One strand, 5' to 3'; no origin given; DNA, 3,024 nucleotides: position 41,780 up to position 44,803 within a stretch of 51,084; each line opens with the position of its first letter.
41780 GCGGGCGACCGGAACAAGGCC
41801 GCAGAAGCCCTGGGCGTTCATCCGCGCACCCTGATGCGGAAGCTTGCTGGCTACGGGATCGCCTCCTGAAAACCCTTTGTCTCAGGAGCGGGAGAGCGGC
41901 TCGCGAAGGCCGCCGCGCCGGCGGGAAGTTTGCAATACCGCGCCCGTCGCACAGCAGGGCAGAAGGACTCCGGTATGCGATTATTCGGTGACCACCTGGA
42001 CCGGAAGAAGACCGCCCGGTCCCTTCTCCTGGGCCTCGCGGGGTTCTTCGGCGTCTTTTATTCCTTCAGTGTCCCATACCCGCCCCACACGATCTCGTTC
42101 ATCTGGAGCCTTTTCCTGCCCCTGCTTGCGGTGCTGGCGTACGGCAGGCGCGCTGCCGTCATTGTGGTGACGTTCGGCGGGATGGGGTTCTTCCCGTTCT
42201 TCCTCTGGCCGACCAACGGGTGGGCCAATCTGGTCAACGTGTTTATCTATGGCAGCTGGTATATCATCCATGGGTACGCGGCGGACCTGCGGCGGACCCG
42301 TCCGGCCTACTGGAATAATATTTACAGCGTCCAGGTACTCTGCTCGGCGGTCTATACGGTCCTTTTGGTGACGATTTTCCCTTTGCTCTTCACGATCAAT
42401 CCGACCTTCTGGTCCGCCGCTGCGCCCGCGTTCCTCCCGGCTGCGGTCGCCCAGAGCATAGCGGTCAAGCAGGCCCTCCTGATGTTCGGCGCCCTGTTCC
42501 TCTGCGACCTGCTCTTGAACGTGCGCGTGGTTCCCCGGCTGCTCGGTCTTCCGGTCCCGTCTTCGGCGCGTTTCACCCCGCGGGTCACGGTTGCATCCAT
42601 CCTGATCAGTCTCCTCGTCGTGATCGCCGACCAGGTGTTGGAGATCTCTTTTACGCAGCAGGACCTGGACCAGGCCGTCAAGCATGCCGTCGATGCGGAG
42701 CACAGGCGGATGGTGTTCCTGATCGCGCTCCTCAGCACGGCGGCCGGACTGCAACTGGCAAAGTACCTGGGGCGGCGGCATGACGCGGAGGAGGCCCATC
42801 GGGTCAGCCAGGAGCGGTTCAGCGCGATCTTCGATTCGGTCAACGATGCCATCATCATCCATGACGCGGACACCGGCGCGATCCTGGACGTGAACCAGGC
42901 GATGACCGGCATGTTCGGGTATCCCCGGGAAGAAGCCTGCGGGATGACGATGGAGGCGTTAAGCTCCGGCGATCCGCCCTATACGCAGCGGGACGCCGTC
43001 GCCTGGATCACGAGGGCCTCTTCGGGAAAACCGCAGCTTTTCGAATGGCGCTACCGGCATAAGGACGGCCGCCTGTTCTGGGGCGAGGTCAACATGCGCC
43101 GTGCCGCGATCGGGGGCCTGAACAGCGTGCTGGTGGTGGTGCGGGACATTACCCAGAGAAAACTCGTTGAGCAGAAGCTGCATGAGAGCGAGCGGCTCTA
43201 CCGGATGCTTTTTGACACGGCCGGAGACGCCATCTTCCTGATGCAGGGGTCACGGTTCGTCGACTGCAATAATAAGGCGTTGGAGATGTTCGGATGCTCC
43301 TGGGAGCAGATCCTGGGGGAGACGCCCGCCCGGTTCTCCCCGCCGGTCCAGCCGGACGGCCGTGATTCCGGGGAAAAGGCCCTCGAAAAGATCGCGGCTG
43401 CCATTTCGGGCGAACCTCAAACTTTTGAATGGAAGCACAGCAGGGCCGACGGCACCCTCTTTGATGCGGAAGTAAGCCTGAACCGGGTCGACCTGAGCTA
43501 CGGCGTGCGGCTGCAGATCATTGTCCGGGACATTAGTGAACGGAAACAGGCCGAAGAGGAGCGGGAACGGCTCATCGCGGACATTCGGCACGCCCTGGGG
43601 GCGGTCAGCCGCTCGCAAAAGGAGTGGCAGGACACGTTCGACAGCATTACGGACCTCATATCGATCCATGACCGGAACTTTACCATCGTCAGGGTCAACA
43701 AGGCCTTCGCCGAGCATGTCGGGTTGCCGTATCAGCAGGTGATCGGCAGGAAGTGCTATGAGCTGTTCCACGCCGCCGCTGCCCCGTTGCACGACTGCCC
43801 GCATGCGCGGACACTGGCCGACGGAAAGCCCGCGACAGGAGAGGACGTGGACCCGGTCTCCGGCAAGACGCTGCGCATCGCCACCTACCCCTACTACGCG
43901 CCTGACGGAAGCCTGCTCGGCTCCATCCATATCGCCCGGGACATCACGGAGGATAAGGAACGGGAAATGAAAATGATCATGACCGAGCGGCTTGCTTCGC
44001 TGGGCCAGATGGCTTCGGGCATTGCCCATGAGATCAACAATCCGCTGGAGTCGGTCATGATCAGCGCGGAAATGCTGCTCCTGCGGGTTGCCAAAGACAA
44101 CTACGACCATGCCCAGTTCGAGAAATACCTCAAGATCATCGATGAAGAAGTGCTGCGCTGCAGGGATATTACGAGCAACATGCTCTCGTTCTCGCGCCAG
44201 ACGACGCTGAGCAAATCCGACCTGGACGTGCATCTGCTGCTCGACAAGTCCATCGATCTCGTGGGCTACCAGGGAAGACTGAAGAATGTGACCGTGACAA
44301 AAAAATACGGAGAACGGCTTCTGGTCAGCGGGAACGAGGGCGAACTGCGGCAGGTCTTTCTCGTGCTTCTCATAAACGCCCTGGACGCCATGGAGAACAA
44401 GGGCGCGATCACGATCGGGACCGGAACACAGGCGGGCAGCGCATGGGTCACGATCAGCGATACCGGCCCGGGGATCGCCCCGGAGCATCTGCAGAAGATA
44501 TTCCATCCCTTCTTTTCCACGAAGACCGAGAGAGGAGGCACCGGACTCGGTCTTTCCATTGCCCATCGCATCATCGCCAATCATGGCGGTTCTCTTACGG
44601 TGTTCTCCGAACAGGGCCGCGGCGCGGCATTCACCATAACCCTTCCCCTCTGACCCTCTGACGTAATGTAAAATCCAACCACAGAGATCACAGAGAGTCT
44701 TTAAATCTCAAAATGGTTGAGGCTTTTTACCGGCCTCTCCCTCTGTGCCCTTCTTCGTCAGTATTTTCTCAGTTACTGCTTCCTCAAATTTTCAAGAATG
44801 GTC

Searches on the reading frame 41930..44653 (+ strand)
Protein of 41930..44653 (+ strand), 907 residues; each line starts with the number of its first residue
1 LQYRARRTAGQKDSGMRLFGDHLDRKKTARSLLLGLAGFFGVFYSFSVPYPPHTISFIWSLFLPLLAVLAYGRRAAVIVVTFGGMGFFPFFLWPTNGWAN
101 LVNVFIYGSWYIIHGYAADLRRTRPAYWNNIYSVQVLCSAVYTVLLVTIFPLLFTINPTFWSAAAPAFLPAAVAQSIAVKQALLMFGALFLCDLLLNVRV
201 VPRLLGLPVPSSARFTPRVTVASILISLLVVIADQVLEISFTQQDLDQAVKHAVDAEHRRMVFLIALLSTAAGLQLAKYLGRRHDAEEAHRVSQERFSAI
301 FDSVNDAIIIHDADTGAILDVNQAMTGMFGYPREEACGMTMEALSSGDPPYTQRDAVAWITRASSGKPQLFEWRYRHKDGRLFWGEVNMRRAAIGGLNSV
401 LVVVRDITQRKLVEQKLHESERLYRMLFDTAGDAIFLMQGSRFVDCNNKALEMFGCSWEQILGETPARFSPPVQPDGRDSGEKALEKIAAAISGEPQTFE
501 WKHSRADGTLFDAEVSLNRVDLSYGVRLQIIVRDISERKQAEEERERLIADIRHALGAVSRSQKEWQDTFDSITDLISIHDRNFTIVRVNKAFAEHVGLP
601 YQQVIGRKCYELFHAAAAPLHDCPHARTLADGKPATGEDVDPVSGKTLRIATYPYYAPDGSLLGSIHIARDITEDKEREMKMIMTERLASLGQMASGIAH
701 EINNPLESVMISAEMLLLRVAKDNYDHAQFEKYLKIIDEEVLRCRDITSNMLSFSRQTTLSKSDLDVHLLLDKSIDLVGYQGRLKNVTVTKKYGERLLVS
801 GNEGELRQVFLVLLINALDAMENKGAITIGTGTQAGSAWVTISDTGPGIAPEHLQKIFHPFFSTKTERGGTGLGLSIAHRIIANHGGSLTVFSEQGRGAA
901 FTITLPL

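Call 7: search_protein_families(library=pfam, proteins=[window:41930-44653:+], max_evalue=0.01)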
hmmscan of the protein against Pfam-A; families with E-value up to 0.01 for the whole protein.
window:41930-44653:+ (907 aa): 9 families
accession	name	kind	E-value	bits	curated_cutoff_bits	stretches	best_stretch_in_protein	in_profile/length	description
PF08448.16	PAS_4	-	1.6e-34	118.9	23.1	3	570-676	1-109/110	PAS fold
PF13426.13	PAS_9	-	8.5e-32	110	27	3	305-409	1-103/103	PAS domain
PF13188.13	PAS_8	-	3.6e-27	93.8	21.8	3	295-350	1-53/65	PAS domain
PF00989.32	PAS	-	1.9e-26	92.7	22.6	3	295-407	1-113/113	PAS fold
PF02518.31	HATPase_c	-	3.3e-26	92.3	26.4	1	802-907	2-109/111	Histidine kinase-, DNA gyrase B-, and HSP90-like ATPase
PF00512.31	HisKA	-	2.9e-12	46.9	26.9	1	691-758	2-64/66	His Kinase A (phospho-acceptor) domain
PF08447.18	PAS_3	-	2.8e-10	40.8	25.6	1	319-386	2-69/89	PAS fold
PF12860.13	PAS_7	-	0.00041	20.9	27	0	302-413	2-113/115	PAS fold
PF14501.12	HATPase_c_5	-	0.0095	16.3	22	0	806-894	6-91/102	GHKL domain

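Call 8: search_protein_families(library=ncbifam, proteins=[window:41930-44653:+], max_evalue=0.01)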
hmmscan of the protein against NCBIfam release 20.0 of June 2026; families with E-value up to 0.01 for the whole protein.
window:41930-44653:+ (907 aa): 92 families (the best 25 are shown)
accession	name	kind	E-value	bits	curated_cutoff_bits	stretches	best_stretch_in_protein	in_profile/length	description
NF008468.0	PRK11360.1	equivalog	2.5e-77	260.7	646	2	548-906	252-607/616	two-component system sensor histidine kinase AtoS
NF052574.1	HisKinEspCMyxo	equivalog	3.8e-66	223.8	1200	2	584-906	308-636/785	serine histidine kinase EspC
TIGR00229.1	sensory_box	domain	6.4e-55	184.7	22.9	3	292-417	2-126/126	PAS domain S-box protein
NF052573.1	HisKinEspAMyxo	equivalog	5.4e-51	173.5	1400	3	569-905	259-609/755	serine histidine kinase EspA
NF047497.1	HK_LIC_12097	equivalog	6e-49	166.7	500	1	560-907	7-366/367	LIC_12097 family sensor histidine kinase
NF038348.1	T2SS_HK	subfamily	1.4e-46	159.1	450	2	739-906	403-572/574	histidine kinase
NF047874.1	MASE3_PAS_HK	subfamily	8.7e-46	156.9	560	3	558-906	259-624/655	MASE3 domain-containing sensor histidine kinase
NF010411.0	PRK13837.1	equivalog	3.7e-45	154.3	647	1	661-907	420-675/828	two-component system VirA-like sensor kinase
NF046044.1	PnpS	equivalog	2.6e-44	151.8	400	1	530-906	21-390/390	two-component system histidine kinase PnpS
NF007688.0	PRK10364.1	equivalog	5.4e-44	150.7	479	1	675-907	224-451/460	two-component system sensor histidine kinase ZraS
TIGR02966.1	phoR_proteo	equivalog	1.2e-40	139.5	334.2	1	562-904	4-332/333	phosphate regulon sensor histidine kinase PhoR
NF041777.1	sens_FixL_Rhizob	equivalog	1.4e-37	129.5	850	3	474-906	47-480/485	sensor protein FixL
NF046020.1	HisKinCckABruc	equivalog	8.9e-37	126.4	1000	1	669-906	458-706/868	cell cycle histidine kinase CckA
NF010076.0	PRK13557.1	subfamily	3.2e-35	121.6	631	1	585-906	54-393/540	histidine kinase famiy protein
NF008302.0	PRK11091.1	equivalog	9.1e-34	116.7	838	1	532-906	116-504/779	aerobic respiration two-component sensor histidine kinase ArcB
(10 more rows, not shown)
